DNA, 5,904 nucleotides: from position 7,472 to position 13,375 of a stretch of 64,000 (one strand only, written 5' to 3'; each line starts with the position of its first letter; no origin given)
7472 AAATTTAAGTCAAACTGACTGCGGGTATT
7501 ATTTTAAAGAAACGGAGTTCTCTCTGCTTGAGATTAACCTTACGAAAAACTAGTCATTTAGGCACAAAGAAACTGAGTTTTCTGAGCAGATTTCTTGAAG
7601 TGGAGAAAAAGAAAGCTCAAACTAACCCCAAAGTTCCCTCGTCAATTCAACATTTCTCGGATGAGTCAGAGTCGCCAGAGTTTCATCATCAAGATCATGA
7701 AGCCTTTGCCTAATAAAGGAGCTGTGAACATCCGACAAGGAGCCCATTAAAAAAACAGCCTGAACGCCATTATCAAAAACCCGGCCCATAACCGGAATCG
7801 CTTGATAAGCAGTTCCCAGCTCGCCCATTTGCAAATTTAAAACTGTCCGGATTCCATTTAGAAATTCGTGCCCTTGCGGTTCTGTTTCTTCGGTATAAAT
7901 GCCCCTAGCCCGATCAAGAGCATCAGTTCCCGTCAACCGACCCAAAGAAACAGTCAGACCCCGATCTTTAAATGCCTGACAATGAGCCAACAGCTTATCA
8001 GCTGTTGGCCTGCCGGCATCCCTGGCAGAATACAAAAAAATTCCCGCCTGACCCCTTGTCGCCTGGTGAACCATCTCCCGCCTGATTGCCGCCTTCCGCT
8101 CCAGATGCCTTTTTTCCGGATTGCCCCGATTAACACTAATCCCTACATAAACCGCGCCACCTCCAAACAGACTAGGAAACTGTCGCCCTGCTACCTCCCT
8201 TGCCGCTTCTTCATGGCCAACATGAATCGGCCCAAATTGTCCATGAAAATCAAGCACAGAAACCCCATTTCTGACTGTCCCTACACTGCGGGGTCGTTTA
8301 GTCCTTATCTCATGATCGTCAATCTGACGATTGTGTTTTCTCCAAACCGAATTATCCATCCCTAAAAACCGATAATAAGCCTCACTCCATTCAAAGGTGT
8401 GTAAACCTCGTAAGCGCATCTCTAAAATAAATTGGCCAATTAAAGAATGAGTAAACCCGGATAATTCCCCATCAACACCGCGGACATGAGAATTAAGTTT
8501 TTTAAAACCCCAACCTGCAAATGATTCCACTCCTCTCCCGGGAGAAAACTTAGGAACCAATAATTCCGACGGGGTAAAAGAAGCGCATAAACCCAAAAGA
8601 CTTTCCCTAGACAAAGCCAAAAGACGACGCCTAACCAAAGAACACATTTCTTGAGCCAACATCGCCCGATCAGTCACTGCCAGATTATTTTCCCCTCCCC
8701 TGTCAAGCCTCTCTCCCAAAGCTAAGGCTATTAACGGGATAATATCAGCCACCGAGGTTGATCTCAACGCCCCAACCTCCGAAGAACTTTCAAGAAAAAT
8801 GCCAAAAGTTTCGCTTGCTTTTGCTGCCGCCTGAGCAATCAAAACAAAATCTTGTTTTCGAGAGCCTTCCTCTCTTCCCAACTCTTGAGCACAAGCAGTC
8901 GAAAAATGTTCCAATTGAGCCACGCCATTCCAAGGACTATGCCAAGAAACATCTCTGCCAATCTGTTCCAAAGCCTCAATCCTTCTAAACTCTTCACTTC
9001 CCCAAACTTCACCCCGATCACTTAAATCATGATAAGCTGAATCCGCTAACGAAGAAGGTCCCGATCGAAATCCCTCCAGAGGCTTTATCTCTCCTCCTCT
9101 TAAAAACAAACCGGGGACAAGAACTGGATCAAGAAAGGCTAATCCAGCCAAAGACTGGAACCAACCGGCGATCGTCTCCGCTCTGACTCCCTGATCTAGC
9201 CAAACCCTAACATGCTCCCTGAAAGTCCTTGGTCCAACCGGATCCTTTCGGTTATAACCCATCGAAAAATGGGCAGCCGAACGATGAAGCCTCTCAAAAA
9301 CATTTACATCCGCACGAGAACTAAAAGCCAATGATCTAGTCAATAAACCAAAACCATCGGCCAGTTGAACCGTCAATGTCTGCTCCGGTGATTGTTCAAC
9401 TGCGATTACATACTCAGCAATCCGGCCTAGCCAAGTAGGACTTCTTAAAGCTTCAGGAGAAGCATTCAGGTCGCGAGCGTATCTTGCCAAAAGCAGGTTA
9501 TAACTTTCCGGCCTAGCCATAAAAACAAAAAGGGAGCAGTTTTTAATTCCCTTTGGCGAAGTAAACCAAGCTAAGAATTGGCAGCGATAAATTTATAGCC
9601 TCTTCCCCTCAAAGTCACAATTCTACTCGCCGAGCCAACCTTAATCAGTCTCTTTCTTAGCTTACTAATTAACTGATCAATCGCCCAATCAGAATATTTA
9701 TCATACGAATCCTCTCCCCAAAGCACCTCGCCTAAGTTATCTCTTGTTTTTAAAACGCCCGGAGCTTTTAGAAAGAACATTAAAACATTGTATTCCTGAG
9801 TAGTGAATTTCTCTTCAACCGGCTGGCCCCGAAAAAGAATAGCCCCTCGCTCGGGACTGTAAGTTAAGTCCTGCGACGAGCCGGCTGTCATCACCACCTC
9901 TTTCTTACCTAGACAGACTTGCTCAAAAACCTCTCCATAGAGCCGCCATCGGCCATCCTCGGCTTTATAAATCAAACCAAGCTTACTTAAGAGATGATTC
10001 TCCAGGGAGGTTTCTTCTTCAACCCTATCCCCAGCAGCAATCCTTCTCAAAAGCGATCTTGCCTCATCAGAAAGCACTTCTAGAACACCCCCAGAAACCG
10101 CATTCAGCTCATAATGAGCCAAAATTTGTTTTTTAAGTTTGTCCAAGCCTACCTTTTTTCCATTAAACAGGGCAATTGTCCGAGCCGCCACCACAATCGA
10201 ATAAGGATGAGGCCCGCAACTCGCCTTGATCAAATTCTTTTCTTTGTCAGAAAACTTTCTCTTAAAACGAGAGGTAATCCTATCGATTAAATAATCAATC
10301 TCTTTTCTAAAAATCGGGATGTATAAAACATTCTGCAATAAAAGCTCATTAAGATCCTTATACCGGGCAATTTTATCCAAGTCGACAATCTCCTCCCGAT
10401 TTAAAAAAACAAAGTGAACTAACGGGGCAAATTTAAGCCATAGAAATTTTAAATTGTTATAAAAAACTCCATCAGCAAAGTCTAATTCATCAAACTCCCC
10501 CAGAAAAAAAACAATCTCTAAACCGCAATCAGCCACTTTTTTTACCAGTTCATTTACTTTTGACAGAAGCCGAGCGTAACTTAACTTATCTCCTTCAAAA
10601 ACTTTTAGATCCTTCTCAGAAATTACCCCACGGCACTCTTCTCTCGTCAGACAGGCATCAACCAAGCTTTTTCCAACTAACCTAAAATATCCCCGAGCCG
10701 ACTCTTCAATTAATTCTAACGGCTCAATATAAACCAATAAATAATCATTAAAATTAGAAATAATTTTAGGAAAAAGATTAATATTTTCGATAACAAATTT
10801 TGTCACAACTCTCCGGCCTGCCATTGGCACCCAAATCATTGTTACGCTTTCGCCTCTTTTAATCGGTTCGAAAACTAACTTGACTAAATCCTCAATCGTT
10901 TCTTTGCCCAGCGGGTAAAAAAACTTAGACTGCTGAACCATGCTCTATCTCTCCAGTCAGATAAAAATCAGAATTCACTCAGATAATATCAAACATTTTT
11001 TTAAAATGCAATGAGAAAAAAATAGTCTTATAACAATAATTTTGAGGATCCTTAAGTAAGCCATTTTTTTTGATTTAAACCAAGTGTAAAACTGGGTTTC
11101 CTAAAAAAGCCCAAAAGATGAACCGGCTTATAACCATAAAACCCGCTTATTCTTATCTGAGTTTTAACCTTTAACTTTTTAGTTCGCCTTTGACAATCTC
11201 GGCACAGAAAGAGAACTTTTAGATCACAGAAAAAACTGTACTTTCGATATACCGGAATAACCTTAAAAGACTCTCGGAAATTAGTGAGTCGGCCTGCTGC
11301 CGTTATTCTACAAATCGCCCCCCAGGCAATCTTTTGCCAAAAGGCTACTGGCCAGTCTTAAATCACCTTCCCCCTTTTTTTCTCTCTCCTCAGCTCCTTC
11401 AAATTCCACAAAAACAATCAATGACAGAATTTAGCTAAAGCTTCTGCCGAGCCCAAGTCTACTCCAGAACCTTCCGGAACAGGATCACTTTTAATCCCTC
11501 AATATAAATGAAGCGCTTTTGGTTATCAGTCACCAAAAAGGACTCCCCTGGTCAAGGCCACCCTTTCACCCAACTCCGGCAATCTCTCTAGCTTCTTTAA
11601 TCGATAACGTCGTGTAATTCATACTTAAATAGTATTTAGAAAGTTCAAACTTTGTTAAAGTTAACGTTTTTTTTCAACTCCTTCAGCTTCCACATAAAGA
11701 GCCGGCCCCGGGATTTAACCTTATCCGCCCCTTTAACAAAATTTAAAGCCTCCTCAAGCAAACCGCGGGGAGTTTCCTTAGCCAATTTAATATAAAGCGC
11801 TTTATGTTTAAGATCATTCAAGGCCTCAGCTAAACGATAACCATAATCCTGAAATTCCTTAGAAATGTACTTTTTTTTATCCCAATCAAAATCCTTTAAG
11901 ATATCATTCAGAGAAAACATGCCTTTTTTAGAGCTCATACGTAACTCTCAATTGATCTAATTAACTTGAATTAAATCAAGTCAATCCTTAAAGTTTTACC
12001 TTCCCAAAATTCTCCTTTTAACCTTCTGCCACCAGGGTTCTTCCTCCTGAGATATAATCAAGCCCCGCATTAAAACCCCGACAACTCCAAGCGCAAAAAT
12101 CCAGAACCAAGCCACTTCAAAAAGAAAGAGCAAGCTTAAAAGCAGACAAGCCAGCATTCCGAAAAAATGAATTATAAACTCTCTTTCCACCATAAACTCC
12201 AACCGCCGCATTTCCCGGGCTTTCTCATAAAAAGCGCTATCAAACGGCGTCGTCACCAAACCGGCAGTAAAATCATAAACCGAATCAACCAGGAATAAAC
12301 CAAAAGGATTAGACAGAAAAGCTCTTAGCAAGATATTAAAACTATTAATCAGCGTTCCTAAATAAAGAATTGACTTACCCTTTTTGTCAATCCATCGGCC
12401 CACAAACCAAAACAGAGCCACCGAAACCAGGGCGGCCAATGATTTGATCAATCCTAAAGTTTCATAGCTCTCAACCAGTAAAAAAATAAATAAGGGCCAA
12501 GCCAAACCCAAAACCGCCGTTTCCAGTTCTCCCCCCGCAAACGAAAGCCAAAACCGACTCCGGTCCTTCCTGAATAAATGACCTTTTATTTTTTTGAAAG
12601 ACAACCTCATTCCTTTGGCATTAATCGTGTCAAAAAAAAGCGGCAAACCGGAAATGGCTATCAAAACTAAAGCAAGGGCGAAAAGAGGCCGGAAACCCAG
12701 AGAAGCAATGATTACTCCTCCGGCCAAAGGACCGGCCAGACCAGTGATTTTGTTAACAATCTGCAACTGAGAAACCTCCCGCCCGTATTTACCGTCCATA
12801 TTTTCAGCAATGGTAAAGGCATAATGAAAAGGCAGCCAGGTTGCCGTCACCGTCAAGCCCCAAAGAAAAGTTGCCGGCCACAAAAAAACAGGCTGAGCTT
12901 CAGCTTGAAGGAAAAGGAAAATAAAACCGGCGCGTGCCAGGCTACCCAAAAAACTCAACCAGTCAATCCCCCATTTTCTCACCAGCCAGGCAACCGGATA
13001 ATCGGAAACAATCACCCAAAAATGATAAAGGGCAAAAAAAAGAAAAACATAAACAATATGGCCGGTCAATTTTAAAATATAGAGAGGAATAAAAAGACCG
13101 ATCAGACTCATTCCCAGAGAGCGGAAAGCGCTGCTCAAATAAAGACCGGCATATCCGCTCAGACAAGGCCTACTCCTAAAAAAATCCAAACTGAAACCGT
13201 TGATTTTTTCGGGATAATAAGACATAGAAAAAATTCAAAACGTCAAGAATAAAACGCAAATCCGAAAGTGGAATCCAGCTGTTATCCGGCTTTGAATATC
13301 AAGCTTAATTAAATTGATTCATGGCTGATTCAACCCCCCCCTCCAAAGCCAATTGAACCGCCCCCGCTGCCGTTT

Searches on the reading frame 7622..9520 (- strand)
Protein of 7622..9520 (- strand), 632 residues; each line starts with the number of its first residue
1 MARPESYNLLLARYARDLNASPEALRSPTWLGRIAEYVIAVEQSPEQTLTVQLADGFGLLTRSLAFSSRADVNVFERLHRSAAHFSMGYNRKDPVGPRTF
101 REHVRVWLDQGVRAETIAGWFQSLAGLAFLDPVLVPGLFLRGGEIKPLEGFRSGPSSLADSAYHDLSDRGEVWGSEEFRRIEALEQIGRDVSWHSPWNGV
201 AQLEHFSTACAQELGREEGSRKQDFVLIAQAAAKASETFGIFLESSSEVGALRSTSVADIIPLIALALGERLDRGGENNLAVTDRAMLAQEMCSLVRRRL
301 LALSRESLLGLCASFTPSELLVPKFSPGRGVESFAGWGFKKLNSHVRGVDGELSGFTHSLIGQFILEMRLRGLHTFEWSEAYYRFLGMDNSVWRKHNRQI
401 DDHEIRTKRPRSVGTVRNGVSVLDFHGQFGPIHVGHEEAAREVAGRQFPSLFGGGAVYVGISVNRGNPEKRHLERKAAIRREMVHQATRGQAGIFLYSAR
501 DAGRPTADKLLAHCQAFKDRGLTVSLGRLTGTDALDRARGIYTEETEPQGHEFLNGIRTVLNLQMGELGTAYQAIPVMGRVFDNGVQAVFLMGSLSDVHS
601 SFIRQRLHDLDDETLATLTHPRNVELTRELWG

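Call 8: search_protein_families(library=pfam, proteins=[window:7622-9520:-], max_evalue=0.01)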
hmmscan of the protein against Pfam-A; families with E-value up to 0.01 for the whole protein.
window:7622-9520:- (632 aa): 0 families

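Call 22: find_homologous_proteins(query=window:7622-9520:-, max_evalue=0.001)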
Query window:7622-9520:- (632 aa): 1 proteins with E <= 0.001 among 8000 candidates.
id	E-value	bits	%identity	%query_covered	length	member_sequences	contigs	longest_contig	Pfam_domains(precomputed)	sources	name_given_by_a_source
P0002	0.0e+0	1430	100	100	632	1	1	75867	-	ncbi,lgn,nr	ncbi:MAG: hypothetical protein JW991_04725 [Candidatus Pacebacteria bacterium]|nr:hypothetical prote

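Call 24: find_encoding_contigs(protein=P0002, flank=10000, max_places=10)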
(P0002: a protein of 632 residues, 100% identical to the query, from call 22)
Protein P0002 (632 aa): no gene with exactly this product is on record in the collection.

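Call 25: search_protein_families(library=phrogs, proteins=[window:7622-9520:-], max_evalue=1)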
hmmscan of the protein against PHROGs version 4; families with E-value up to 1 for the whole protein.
window:7622-9520:- (632 aa): 0 families

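Call 26: search_protein_families(library=pfam, proteins=[window:7622-9520:-], max_evalue=10)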
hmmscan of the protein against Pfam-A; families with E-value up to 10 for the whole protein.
window:7622-9520:- (632 aa): 1 family
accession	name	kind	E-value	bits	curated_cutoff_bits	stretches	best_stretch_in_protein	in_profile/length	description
PF01467.32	CTP_transf_like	-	0.036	14.7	21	1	425-510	2-74/133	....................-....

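Call 64: search_protein_families(library=ncbifam, proteins=[window:7622-9520:-], max_evalue=0.1)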
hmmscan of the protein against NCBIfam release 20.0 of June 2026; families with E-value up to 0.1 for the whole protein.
window:7622-9520:- (632 aa): 2 families
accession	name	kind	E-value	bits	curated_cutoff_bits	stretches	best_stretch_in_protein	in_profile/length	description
TIGR00125.1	cyt_tran_rel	domain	0.033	14.4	27.7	1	426-487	5-59/65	adenylyltransferase/cytidyltransferase family protein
NF000840.1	PRK00071.1-3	equivalog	0.044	13.2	150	1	426-536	12-115/201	nicotinate-nucleotide adenylyltransferase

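Call 85: search_protein_families(library=padloc, proteins=[window:7622-9520:-], max_evalue=0.01)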
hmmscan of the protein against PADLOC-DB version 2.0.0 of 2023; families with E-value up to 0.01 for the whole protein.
window:7622-9520:- (632 aa): 0 families

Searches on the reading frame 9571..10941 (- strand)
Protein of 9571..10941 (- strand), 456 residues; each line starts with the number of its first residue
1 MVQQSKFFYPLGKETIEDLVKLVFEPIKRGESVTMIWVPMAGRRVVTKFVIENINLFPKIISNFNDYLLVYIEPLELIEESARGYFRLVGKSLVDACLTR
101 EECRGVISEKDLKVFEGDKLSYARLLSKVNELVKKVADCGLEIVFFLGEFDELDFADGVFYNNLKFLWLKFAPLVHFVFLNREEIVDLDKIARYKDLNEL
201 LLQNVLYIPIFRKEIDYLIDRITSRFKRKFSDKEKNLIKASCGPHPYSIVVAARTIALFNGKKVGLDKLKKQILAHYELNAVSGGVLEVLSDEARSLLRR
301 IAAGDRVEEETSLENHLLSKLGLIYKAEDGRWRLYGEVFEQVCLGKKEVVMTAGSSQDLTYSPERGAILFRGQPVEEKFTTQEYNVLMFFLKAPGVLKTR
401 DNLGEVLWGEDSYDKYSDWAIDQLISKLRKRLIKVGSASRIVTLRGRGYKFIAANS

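Call 8: search_protein_families(library=pfam, proteins=[window:9571-10941:-], max_evalue=0.01)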
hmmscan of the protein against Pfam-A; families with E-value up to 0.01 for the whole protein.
window:9571-10941:- (456 aa): 1 family
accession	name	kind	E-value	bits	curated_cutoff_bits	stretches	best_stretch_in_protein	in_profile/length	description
PF00486.34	Trans_reg_C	-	1.8e-13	50.8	26.2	1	378-451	5-77/77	Transcriptional regulatory protein, C terminal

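Call 25: search_protein_families(library=phrogs, proteins=[window:9571-10941:-], max_evalue=1)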
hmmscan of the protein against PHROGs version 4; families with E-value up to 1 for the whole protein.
window:9571-10941:- (456 aa): 3 families
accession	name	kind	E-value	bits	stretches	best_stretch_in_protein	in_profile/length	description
phrog_731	-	unknown function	2.7e-10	41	1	356-453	132-226/227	-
phrog_31800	-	transcription regulation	4.8e-05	24.3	1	376-451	20-93/152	transcriptional regulator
phrog_27910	-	unknown function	0.12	13.7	1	140-198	84-140/157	-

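Call 28: find_encoding_contigs(protein=window:9571-10941:-, flank=10000, max_places=10)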
Protein window:9571-10941:- (456 aa): no gene with exactly this product is on record in the collection.

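Call 63: search_solved_structures(query=window:9571-10941:-, max_evalue=0.01)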
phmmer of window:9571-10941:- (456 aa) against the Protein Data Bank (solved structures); distinct sequences matched with E-value up to 0.01: 25.
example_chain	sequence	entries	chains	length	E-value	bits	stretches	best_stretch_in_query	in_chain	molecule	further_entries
1qqi_A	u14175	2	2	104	5.5e-06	28.6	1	357-452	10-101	PHOSPHATE REGULON TRANSCRIPTIONAL REGULATORY PROTEIN PHOB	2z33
1gxp_A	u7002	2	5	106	5.5e-06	28.6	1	357-452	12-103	PHOSPHATE REGULON TRANSCRIPTIONAL REGULATORY PROTEIN | PHOSPHATE REGULON TRANSCRIPTIONAL REGULATORY PROTEIN PHOB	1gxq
3t72_A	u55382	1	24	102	5.9e-06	28.5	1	357-452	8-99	Phosphate regulon transcriptional regulatory protein phoB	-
2hwv_A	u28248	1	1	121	1.6e-05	27.1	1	357-450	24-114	DNA-binding response regulator VicR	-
2hqn_A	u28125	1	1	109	5.3e-05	25.3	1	357-452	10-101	Putative TRANSCRIPTIONAL REGULATOR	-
3q9v_A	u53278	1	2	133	6.7e-05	25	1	355-450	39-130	DNA-binding response regulator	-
2zxj_A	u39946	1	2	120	0.00014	24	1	357-449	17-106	Transcriptional regulatory protein walR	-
2hqr_A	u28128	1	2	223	0.00034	22.7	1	357-452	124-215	Putative TRANSCRIPTIONAL REGULATOR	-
5za3_A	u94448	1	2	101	0.0011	21.1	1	363-450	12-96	DNA-binding response regulator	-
8uvx_B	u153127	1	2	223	0.0012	21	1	356-452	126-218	DNA-binding response regulator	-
8uuz_A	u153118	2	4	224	0.0012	20.9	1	356-452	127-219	DNA-binding response regulator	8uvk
2mlk_A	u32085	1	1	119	0.0012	20.9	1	358-452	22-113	RstA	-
2d1v_A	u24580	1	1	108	0.0015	20.6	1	367-450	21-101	Transcriptional regulatory protein yycF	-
4uht_A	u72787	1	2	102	0.0015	20.6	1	359-454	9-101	TRANSCRIPTIONAL REGULATORY PROTEIN CPXR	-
2naz_A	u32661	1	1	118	0.0016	20.5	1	367-453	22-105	Transcriptional regulatory protein RstA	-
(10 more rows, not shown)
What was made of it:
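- The regulator's best solved-structure matches are PhoB DNA-binding domains 1qqi and 1gxp (call 63).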

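Call 64: search_protein_families(library=ncbifam, proteins=[window:9571-10941:-], max_evalue=0.1)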
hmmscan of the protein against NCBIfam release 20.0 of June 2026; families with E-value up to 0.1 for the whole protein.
window:9571-10941:- (456 aa): 27 families (the best 25 are shown)
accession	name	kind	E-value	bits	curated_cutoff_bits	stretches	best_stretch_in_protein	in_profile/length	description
TIGR02154.1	PhoB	equivalog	1.7e-09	37.3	296.2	1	368-451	146-225/226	phosphate regulon transcriptional regulator PhoB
NF053854.1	RespRegPhoBBctds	equivalog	8.4e-08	31.8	270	1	356-451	135-224/225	two-component system response regulator PhoB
NF007546.0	PRK10161.1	equivalog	2.1e-07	30.7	471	1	357-452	135-226/229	phosphate response regulator transcription factor PhoB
NF041734.1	resp_reg_RppA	equivalog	3e-07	30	250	1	377-451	155-227/229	two-component system response regulator RppA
NF008296.0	PRK11083.1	equivalog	1.9e-06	27.4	273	1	359-451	136-225/228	two-component system response regulator CreB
NF041733.1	resp_reg_CseB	equivalog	2.5e-06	27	350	1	358-451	141-226/228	two-component system response regulator CseB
NF045944.1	ResRegRpaBCyano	equivalog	6.6e-06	25.7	330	1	378-451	153-227/229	response regulator transcription factor RpaB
NF010430.0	PRK13856.1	equivalog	9e-06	25.6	344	1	373-452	150-228/241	two-component response regulator VirG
NF041209.1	resp_regPieR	equivalog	1.1e-05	25.1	450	1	367-451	147-227/231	two component system response regulator PieR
NF008378.0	PRK11173.1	equivalog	1.6e-05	24.4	334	1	376-453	158-234/238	two-component system response regulator ArcA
NF040534.1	resp_reg_YycF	equivalog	3.3e-05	23.2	340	1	358-450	137-226/231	response regulator YycF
NF008078.0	PRK10816.1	equivalog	8.4e-05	22.2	336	1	378-451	149-220/223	two-component system response regulator PhoP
NF008034.0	PRK10766.1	equivalog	0.00013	21.5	275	1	378-453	159-228/231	two-component system response regulator TorR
NF045914.1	RespRegNblR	equivalog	0.00032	20.4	300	1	379-450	155-224/228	response regulator transcription factor NblR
NF007977.0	PRK10701.1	equivalog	0.00035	20.1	330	1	379-453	162-235/241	two-component system response regulator RstA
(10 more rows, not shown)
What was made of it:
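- On Activator-dependent sigma-70-type promoter with an OmpR/PhoB-type direct-repeat operator: The domain is PhoB-like (calls 8, 63, 64).
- Closest known: PhoB-dependent promoters. Same: The neighbouring regulator's DNA-binding domain is most similar to PhoB's (calls 63, 64).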

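Call 85: search_protein_families(library=padloc, proteins=[window:9571-10941:-], max_evalue=0.01)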
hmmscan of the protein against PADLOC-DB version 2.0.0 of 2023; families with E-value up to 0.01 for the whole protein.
window:9571-10941:- (456 aa): 0 families

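Call 97: predict_structure(protein=window:9571-10941:-)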
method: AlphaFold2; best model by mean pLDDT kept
length: 456 residues; sequences in the alignment: 1
mean_pLDDT: 38.0   pTM: 0.28
mean pLDDT of the five models: 38.0, 35.7, 32.4, 32.0, 30.3
residues with pLDDT >= 90: 0; 70-90: 0; 50-70: 23; < 50: 433
segments of 3 or more residues with pLDDT < 50: 1-130, 135-167, 169-214, 221-234, 236-298, 301-305, 313-324, 334-456
pLDDT, mean of each block of 10 residues (from residue 1): 23 33 36 30 30 31 32 31 31 35 35 34 44 48 43 39 46 43 41 45 40 50 46 46 33 31 33 32 32 47 47 46 48 44 39 43 41 38 44 36 33 36 39 32 32 26
secondary structure, 60 per line:
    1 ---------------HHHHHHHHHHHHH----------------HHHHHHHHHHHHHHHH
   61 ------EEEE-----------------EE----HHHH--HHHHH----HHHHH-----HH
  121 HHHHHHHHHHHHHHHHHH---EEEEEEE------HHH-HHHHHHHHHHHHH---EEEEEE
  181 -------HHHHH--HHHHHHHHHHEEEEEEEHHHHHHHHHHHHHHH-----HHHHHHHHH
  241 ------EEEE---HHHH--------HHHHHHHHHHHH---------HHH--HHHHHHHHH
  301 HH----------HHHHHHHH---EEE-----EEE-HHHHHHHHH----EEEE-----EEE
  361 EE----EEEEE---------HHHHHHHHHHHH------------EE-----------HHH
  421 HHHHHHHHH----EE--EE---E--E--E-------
elements in order: H16-28 H45-60 E67-70 H94-97 H100-104 H109-113 H119-138 E142-148 H159-171 E175-180 H188-192 H195-204 E205-211 H212-226 H232-240 E247-250 H254-257 H266-277 H292-302 H313-320 E324-326 E332-334 H336-344 E349-352 E358-362 E367-371 H381-392 H418-429

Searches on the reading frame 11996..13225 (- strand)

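Call 8: search_protein_families(library=pfam, proteins=[window:11996-13225:-], max_evalue=0.01)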
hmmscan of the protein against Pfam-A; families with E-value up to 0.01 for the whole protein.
window:11996-13225:- (409 aa): 1 family
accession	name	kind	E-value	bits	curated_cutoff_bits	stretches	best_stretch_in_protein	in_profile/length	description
PF07690.21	MFS_1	-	2.4e-08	33.7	33.4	1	28-336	1-323/347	Major Facilitator Superfamily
